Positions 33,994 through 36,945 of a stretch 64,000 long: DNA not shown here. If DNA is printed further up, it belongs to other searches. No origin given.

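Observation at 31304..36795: MtrC-MtrA-MtrB-ordered porin-cytochrome conduit with non-Mtr composition (9-heme surface cytochrome, octaheme periplasmic cytochrome, about 670-aa barrel)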

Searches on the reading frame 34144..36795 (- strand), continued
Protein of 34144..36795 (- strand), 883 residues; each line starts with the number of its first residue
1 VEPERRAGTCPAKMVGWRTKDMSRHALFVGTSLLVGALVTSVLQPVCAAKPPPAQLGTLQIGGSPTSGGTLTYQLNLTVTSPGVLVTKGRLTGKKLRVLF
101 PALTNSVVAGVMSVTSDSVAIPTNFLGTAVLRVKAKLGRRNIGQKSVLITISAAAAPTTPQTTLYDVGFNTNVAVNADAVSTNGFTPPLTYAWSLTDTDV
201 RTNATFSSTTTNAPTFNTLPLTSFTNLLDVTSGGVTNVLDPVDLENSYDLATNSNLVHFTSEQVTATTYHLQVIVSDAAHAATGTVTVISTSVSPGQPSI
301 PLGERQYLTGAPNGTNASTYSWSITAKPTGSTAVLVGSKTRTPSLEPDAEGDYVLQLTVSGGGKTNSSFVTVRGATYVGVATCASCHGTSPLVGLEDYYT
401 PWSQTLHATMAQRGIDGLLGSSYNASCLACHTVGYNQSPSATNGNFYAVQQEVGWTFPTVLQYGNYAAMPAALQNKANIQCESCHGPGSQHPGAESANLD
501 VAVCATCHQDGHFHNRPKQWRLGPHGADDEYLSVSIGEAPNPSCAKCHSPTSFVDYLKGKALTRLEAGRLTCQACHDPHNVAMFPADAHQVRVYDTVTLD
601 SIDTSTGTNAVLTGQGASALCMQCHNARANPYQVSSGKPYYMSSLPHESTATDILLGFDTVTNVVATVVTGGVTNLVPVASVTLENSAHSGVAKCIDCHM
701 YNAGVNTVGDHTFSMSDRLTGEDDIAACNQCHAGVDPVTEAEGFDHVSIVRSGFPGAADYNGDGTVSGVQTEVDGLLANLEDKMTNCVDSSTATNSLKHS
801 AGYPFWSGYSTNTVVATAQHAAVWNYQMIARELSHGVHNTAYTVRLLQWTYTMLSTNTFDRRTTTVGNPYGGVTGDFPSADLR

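Call 29: search_solved_structures(query=window:34144-36732:-, max_evalue=0.01, show_alignments=2)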
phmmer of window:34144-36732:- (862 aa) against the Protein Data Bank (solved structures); distinct sequences matched with E-value up to 0.01: 1.
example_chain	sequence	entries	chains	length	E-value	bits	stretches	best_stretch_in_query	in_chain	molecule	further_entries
4rkm_A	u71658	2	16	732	0.0069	17.8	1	434-561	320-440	MccA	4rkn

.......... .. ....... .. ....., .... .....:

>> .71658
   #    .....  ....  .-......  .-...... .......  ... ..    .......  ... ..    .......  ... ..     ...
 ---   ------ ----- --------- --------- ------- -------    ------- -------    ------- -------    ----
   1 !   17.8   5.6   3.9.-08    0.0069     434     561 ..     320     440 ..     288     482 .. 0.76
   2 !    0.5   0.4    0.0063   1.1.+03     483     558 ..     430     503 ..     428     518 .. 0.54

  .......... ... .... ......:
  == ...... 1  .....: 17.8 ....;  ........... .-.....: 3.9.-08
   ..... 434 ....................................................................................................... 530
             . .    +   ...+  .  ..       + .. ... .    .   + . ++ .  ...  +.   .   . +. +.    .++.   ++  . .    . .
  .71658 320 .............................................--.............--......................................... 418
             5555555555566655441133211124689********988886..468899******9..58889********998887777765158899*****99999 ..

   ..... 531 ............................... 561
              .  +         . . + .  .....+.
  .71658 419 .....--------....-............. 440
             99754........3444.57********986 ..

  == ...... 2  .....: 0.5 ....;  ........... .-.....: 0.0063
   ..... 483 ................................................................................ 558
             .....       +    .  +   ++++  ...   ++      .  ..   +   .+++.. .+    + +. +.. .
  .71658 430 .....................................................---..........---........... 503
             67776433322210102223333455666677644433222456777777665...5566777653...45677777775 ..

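Call 50: predict_structure(alignment_id=A2)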
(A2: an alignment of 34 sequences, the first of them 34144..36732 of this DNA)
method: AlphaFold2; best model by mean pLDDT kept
length: 862 residues; sequences in the alignment: 34
mean_pLDDT: 68.1   pTM: 0.46
mean pLDDT of the five models: 68.1, 66.7, 63.0, 62.6, 61.0
residues with pLDDT >= 90: 98; 70-90: 332; 50-70: 251; < 50: 181
segments of 3 or more residues with pLDDT < 50: 1-9, 22-27, 135-139, 207-218, 226-230, 358-384, 412-417, 422-424, 460-508, 549-573, 605-607, 614-627, 681-692
pLDDT, mean of each block of 10 residues (from residue 1): 45 52 45 85 83 89 92 91 88 89 88 90 91 55 76 79 82 85 90 89 58 45 55 69 79 87 81 65 80 78 91 88 84 91 86 61 33 30 54 64 53 48 51 58 69 54 40 35 46 44 48 58 56 56 54 35 32 54 60 59 53 50 45 72 85 86 74 55 45 54 64 61 64 71 85 92 86 78 74 86 83 75 91 88 82 82 77
secondary structure, 60 per line:
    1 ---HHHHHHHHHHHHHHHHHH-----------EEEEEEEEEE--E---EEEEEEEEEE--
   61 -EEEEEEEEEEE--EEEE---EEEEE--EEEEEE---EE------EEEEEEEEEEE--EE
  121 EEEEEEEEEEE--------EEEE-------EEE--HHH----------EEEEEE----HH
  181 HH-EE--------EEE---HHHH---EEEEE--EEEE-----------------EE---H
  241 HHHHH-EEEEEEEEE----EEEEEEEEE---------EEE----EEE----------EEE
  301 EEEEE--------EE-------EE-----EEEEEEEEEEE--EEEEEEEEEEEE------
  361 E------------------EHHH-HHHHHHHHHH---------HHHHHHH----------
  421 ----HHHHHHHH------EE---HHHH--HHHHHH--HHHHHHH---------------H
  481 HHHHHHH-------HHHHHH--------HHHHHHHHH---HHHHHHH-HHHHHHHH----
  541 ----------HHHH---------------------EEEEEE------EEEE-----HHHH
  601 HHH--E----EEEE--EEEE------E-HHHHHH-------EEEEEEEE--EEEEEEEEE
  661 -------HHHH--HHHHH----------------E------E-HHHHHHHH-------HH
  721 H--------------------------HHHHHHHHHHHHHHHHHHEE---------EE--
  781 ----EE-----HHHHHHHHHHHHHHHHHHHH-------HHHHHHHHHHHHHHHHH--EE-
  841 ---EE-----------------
elements in order (helices of 4 or more, strands of 3 or more residues): H4-21 E33-42 E49-58 E62-72 E75-78 E82-86 E89-94 E106-116 E119-131 E140-143 E151-153 E169-174 H179-182 E194-196 H200-203 E207-211 E214-217 H240-245 E247-255 E260-268 E278-280 E285-287 E298-305 E330-340 E343-354 H385-394 H404-410 H425-432 H444-447 H450-455 H458-464 H480-487 H495-500 H509-517 H521-527 H529-536 H551-554 E576-581 E588-591 H597-603 E611-614 E617-620 H629-634 E642-649 E652-660 H668-671 H674-678 H704-711 H748-765 H792-811 H819-835

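Call 52: fold_search(model_id=the predicted structure, library=pdb)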
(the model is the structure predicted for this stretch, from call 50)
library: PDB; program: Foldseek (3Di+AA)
matches with E <= 10: 1810; with E <= 0.001: 203
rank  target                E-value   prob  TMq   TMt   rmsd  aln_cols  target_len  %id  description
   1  7sqc_2B               3.9e-08  1.00  0.09  0.10  21.1       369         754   14  Ciliary C1 central pair apparatus isolated from Chlamydomonas reinhardtii (released 2022-04-13)
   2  7sqc_O0               7.5e-08  1.00  0.10  0.08  20.7       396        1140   11  Ciliary C1 central pair apparatus isolated from Chlamydomonas reinhardtii (released 2022-04-13)
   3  7sqc_2A               1.1e-07  1.00  0.09  0.10  21.4       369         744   13  Ciliary C1 central pair apparatus isolated from Chlamydomonas reinhardtii (released 2022-04-13)
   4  8uin_A                1.4e-07  1.00  0.11  0.13  17.1       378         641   11  Structure of the C3bBb-albicin complex (released 2024-05-08)
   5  5t4m_A                1.8e-07  1.00  0.08  0.16  22.9       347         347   12  Crystal Structure of Human Protocadherin-15 EC3-5 (released 2017-02-22)
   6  7zgj_A                2.1e-07  1.00  0.12  0.15  15.9       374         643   11  Trypanosoma brucei gambiense ISG65 in complex with human complement component C3 (released 2023-04-05)
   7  6dms                  2.7e-07  1.00  0.13  0.15  14.1       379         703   10  Endo-fucoidan hydrolase MfFcnA4_H294Q from glycoside hydrolase family 107 (released 2018-10-03)
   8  6rur_A                3.1e-07  1.00  0.11  0.13  17.6       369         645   11  Structure of the SCIN stabilized C3bBb convertase bound to properdin (released 2019-08-21)
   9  6e8f_C                3.2e-07  1.00  0.08  0.17  20.9       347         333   14  Crystal Structure of Human Protocadherin-15 EC3-5 CD2-1 (released 2019-07-31)
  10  6s9f_A                5.1e-07  1.00  0.10  0.21  18.3       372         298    9  Drosophila OTK, extracellular domains 3-5 (released 2020-03-25)
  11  9ijj_O                6.6e-07  1.00  0.10  0.07  29.1       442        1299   10  In situ structure of the central apparatus in mouse sperm axoneme. (released 2025-06-04)
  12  4oia_B                1.2e-06  1.00  0.09  0.18  21.4       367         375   13  Crystal Structure of ICAM-5 D1-D4 ectodomain fragment, Space Group P4322 (released 2014-07-16)
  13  9qk2_F                1.8e-06  1.00  0.12  0.15  16.0       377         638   11  Structure of the Complement classical and lectin pathway C3 convertase in complex with substrate C3 (released 2025-12-24)
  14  7ok5_B                2.5e-06  0.99  0.08  0.11  27.4       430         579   10  Crystal structure of mouse neurofascin 155 immunoglobulin domains (released 2022-12-14)
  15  9u61_C                3.0e-06  1.00  0.13  0.16  16.1       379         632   12  CP/MBL pathways C3 convertase C4b2a and C3 complex (released 2026-01-14)
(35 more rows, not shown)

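Call 53: search_solved_structures(query=A2, max_evalue=1, show_alignments=3)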
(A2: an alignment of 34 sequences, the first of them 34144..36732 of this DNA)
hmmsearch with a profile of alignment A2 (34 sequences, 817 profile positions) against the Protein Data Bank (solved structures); distinct sequences matched with E-value up to 1: 25.
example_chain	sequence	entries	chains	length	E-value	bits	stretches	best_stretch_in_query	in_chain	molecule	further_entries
6i5b_A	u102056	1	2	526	1.3e-13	52.8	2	469-545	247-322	Uncharacterized protein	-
6r2q_A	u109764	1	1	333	8.6e-07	30.3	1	435-647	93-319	Cystathionine beta-synthase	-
8bcx_A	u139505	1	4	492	9.3e-05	23.5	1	534-692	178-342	Nitrite reductase (cytochrome; ammonia-forming)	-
9m8m_C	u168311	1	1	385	0.00033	21.7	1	565-648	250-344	Photosynthetic reaction center cytochrome c subunit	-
4rkm_A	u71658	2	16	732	0.0011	20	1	415-544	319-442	MccA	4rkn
5ze8_A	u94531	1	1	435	0.0012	19.8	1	459-593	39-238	cytochrome c552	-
6nz0_Z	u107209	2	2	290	0.0024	18.8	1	222-336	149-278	Dyslexia-associated protein KIAA0319-like protein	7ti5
2vr0_A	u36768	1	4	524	0.026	15.4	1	487-695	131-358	CYTOCHROME C NITRITE REDUCTASE, CATALYTIC SUBUNIT NFRA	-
2j7a_A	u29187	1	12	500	0.029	15.3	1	487-695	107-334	CYTOCHROME C NITRITE REDUCTASE NRFA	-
3wmm_C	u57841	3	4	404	0.031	15.2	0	627-703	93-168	Photosynthetic reaction center C subunit | Photosynthetic reaction center cytochrome c subunit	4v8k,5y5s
5b5m_C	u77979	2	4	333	0.032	15.1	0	627-703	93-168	Photosynthetic reaction center cytochrome c subunit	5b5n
1qdb_A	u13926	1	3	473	0.037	14.9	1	457-516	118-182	CYTOCHROME C NITRITE REDUCTASE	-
7c52_C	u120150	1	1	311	0.042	14.8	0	627-703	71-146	Photosynthetic reaction center cytochrome c subunit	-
8wdu_C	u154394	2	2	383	0.071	14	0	638-700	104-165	Photosynthetic reaction center cytochrome c subunit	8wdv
3t6d_C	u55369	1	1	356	0.076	13.9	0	640-692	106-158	Photosynthetic reaction center cytochrome c subunit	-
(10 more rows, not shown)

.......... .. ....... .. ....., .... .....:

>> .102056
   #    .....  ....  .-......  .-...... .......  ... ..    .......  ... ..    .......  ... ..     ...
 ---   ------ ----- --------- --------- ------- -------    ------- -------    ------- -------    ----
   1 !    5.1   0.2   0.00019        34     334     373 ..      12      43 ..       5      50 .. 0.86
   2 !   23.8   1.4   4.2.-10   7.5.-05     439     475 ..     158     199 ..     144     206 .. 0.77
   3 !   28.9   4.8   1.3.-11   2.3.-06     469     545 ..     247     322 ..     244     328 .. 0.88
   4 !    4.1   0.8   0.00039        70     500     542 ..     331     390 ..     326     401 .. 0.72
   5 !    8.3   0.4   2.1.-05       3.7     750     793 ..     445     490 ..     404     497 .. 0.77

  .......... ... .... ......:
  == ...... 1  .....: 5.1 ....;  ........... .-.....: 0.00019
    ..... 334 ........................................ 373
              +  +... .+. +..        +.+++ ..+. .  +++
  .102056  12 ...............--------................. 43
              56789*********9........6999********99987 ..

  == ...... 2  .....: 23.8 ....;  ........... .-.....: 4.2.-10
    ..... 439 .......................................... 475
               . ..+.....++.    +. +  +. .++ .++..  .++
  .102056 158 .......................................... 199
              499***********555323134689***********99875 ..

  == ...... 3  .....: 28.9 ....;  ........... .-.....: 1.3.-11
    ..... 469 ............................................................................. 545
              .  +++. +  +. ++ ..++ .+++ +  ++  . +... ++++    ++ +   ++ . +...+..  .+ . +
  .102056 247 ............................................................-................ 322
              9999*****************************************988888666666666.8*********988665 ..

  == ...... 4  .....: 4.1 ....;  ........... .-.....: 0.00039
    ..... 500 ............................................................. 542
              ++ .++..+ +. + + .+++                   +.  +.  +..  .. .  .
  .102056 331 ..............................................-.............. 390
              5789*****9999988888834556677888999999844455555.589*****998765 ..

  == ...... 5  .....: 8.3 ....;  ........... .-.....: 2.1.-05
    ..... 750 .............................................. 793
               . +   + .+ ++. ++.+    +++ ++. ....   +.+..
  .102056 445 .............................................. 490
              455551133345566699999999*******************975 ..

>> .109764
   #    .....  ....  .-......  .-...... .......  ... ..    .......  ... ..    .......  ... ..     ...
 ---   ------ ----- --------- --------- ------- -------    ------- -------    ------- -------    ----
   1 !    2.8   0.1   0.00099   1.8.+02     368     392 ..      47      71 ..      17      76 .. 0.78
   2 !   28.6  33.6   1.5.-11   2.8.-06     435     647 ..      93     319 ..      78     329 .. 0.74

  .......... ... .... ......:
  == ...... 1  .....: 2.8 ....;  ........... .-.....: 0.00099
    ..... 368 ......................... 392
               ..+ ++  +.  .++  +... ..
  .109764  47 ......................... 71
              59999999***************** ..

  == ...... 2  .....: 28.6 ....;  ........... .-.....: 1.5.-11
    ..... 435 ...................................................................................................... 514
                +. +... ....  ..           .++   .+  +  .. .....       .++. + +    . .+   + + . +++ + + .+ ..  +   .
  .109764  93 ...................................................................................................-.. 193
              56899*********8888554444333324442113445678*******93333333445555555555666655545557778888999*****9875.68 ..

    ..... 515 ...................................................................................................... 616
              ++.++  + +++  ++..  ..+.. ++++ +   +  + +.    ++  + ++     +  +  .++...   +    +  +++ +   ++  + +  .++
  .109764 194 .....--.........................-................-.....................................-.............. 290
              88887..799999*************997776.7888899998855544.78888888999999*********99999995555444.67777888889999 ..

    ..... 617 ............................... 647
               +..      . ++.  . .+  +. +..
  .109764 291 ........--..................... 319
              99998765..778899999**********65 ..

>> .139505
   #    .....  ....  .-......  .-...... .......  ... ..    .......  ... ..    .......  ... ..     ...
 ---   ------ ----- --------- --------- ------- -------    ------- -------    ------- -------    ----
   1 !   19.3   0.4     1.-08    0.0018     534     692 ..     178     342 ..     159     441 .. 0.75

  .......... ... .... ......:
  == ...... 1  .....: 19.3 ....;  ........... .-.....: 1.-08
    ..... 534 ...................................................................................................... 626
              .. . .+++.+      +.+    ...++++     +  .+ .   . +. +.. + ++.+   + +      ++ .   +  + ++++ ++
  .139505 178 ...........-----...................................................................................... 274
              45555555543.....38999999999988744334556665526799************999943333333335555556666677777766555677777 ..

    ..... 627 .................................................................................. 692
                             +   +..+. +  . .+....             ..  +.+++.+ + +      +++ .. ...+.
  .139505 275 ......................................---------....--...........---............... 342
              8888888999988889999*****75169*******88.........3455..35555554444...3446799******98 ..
